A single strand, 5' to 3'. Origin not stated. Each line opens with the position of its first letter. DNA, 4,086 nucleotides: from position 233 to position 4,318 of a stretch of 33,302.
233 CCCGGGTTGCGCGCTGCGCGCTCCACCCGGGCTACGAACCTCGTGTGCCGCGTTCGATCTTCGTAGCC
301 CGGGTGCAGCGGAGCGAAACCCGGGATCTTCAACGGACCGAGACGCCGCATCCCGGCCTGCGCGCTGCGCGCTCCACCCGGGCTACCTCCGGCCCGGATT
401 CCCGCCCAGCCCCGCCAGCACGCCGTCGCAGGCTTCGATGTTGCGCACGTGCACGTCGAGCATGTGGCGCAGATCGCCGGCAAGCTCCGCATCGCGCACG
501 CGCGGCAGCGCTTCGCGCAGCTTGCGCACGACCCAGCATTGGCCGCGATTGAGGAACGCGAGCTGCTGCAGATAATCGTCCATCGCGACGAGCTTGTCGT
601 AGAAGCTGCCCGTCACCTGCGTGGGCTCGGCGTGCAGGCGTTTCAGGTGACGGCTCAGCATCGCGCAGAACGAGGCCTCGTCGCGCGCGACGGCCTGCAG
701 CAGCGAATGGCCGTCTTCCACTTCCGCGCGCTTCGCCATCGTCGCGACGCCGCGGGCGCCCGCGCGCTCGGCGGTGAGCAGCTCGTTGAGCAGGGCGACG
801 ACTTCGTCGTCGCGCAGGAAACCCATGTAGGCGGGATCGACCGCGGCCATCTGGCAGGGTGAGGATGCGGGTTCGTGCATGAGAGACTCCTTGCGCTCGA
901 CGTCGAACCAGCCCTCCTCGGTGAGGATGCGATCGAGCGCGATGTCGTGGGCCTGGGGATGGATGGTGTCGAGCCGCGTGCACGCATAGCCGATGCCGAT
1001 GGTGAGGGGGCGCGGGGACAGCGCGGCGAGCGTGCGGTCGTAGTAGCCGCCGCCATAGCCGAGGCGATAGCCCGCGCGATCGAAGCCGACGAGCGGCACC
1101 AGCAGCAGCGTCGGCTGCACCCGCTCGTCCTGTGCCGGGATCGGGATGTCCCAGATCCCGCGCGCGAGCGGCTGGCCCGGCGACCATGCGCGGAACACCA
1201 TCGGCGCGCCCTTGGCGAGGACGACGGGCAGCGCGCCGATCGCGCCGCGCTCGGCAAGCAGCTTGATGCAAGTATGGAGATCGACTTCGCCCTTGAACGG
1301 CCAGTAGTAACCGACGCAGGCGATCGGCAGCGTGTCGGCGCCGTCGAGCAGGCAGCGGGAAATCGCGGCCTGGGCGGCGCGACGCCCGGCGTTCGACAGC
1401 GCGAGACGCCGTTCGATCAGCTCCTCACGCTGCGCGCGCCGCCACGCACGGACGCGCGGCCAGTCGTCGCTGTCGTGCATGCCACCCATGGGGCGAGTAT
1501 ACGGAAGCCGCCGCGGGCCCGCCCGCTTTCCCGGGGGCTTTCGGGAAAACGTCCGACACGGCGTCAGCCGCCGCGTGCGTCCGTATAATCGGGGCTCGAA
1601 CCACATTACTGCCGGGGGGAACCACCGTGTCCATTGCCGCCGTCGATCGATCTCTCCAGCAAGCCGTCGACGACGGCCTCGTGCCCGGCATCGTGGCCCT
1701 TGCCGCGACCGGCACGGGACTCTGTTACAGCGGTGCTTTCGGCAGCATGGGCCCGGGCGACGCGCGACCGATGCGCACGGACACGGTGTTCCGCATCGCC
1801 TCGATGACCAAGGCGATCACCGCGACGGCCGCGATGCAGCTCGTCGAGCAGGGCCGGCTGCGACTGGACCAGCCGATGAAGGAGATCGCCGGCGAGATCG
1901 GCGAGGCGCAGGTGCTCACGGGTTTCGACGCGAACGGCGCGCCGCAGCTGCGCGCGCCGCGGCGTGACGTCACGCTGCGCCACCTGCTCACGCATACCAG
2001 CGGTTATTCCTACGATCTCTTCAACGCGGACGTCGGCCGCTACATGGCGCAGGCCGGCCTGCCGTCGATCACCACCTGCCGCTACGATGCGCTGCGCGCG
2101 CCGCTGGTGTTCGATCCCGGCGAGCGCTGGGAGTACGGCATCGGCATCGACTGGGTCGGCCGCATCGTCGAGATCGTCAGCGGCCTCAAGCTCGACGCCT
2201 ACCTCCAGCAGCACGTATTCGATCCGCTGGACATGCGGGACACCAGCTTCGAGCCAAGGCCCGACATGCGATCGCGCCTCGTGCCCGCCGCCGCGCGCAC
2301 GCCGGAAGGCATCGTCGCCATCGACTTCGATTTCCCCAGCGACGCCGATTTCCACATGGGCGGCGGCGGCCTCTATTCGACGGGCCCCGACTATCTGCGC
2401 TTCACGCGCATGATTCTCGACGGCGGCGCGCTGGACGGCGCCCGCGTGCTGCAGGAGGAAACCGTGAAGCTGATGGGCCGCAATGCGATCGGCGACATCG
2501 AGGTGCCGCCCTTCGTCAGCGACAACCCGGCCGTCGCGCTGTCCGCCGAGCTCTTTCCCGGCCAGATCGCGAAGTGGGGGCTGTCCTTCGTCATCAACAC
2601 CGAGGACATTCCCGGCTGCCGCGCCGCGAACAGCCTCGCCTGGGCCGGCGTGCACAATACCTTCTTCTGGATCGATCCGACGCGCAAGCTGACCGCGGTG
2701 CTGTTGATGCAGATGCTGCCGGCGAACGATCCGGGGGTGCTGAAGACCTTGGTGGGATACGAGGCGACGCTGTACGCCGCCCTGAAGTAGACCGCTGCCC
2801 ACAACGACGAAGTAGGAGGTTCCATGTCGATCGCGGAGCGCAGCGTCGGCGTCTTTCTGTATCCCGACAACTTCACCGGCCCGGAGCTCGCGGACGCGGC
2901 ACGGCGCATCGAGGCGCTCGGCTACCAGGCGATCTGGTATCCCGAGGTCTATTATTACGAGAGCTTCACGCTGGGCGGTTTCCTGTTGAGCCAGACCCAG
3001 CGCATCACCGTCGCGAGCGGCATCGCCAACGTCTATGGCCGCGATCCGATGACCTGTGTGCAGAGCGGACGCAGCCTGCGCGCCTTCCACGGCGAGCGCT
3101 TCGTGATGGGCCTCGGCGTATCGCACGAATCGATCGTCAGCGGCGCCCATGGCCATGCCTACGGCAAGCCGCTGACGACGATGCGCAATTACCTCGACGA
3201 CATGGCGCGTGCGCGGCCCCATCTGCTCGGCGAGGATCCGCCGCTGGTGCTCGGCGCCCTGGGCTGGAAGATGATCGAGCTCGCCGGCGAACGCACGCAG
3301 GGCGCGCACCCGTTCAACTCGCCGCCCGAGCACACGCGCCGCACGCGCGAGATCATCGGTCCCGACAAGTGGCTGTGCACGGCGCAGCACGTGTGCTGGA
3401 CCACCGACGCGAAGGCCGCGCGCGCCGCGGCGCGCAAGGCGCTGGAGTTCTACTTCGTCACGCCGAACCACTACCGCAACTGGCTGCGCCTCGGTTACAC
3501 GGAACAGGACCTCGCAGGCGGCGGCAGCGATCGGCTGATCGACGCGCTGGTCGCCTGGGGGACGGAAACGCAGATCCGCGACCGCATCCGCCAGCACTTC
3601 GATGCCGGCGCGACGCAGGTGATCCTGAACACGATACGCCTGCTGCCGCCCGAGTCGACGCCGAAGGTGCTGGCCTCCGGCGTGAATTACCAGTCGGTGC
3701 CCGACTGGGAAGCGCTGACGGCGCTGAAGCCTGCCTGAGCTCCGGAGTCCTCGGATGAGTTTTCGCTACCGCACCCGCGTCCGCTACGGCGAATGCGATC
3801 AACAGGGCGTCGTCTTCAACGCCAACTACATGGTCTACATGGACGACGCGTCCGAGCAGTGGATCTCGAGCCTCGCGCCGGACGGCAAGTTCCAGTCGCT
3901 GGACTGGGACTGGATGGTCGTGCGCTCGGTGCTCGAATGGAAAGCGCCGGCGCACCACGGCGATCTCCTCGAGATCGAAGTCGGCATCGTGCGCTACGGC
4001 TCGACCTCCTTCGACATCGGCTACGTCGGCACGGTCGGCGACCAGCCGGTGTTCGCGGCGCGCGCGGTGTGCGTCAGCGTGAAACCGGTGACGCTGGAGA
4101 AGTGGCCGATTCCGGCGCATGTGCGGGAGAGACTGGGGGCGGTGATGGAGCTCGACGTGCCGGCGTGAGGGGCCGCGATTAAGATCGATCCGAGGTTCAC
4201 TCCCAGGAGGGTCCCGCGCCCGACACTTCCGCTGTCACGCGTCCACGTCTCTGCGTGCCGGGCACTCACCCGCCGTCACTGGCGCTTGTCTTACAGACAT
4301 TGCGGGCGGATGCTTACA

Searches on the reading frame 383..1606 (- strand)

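Call 55: search_protein_families(library=pfam, proteins=[window:383-1606:-], max_evalue=0.001)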
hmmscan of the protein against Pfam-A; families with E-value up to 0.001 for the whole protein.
window:383-1606:- (407 aa): 2 families
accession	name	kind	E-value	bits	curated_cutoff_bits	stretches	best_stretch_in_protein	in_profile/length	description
PF19825.5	DUF6306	-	1.8e-40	138.6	23.7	1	267-392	1-126/129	Domain of unknown function (DUF6306)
PF01812.26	5-FTHF_cyc-lig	-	9.9e-28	97.7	27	1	57-230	2-186/186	5-formyltetrahydrofolate cyclo-ligase family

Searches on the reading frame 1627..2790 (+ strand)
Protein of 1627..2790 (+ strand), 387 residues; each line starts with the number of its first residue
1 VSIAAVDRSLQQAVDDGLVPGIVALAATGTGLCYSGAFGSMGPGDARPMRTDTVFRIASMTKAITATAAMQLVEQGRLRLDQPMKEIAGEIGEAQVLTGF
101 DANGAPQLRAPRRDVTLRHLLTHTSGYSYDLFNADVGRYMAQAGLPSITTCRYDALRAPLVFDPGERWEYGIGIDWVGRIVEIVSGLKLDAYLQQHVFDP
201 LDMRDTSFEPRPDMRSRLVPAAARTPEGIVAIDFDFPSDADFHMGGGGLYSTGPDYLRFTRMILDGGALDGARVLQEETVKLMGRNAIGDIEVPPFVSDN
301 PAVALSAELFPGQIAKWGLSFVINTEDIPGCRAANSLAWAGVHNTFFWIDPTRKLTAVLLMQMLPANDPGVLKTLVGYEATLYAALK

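Call 55: search_protein_families(library=pfam, proteins=[window:1627-2790:+], max_evalue=0.001)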
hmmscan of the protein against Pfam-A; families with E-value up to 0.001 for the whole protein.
window:1627-2790:+ (387 aa): 2 families
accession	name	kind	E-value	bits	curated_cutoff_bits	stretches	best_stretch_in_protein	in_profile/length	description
PF00144.29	Beta-lactamase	-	3.1e-57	194.7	27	1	6-369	1-316/329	Beta-lactamase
PF13354.11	Beta-lactamase2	-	9.3e-05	22.3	22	1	49-126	15-84/214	Beta-lactamase enzyme family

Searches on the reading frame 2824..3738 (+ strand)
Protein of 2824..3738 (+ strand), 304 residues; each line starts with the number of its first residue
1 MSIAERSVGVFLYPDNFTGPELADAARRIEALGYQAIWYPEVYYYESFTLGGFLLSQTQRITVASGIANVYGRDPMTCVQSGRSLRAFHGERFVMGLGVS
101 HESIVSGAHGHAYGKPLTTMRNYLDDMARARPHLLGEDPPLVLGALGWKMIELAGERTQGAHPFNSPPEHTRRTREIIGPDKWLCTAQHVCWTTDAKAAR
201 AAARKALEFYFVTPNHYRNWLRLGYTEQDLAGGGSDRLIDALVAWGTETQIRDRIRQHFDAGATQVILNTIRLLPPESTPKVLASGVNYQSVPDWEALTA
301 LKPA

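Call 55: search_protein_families(library=pfam, proteins=[window:2824-3738:+], max_evalue=0.001)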
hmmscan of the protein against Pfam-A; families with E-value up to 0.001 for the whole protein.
window:2824-3738:+ (304 aa): 1 family
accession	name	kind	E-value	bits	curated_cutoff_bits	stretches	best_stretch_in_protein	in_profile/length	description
PF00296.26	Bac_luciferase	-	9e-30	104.5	27.9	1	19-265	22-314/314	Luciferase-like monooxygenase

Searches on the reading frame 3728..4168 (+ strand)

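Call 55: search_protein_families(library=pfam, proteins=[window:3728-4168:+], max_evalue=0.001)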
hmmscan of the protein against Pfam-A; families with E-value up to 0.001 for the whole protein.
window:3728-4168:+ (146 aa): 2 families
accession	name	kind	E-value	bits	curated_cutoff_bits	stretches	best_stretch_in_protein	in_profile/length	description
PF13279.12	4HBT_2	-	2.6e-10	41.2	25.5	1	18-136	1-122/122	Thioesterase-like superfamily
PF03061.28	4HBT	-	7.1e-10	39.5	20.6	1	26-106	1-75/79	Thioesterase superfamily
